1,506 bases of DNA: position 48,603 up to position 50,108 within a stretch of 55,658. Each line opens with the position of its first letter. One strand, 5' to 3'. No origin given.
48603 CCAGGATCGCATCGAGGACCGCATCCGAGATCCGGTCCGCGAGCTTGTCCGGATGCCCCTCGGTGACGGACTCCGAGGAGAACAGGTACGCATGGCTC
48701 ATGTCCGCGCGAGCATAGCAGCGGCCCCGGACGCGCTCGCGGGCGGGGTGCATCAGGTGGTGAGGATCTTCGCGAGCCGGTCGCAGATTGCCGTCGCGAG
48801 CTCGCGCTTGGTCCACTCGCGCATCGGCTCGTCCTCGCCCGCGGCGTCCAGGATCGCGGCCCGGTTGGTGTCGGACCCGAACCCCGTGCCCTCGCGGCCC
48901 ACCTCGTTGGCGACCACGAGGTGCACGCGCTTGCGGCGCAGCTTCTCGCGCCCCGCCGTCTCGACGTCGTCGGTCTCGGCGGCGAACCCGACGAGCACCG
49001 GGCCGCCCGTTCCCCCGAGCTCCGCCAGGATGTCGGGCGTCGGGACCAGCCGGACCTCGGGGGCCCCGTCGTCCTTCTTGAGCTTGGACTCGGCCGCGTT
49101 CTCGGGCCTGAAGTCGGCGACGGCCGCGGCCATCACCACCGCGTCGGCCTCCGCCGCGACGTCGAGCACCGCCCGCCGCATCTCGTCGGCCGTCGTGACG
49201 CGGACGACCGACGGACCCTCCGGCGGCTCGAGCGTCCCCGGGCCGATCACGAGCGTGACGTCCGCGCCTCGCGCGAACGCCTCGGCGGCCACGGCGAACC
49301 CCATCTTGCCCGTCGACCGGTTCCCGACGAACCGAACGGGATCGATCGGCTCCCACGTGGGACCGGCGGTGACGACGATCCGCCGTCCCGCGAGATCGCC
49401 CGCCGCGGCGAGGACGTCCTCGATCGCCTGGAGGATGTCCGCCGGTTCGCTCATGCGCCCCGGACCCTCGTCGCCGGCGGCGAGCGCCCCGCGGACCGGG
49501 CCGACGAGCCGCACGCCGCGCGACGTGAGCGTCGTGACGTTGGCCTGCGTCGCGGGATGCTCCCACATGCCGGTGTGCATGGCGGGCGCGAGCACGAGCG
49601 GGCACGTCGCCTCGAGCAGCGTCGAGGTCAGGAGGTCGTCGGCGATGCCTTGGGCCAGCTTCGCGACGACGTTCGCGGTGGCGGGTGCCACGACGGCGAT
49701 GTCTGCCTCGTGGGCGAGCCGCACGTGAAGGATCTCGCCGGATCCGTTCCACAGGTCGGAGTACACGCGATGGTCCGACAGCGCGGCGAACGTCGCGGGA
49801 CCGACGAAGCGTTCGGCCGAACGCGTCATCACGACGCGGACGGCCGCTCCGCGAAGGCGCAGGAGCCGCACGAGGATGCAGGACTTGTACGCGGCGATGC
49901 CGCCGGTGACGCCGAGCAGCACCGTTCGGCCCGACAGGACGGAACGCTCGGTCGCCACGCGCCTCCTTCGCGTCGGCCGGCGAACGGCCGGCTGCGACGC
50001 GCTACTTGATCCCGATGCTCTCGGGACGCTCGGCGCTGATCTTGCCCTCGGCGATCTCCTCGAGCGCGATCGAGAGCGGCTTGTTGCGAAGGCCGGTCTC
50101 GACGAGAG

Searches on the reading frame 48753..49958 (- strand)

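Call 11: search_protein_families(library=pfam, proteins=[window:48753-49958:-], max_evalue=0.001)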
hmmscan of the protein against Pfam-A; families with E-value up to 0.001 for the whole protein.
window:48753-49958:- (401 aa): 2 families
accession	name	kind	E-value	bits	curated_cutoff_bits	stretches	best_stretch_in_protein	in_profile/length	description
PF04127.22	DFP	-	1.3e-68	230.9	22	1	189-369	1-185/186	DNA/pantothenate metabolism flavoprotein C-terminal domain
PF02441.25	Flavoprotein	-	2.8e-32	112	22.7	1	12-182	2-161/162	Flavoprotein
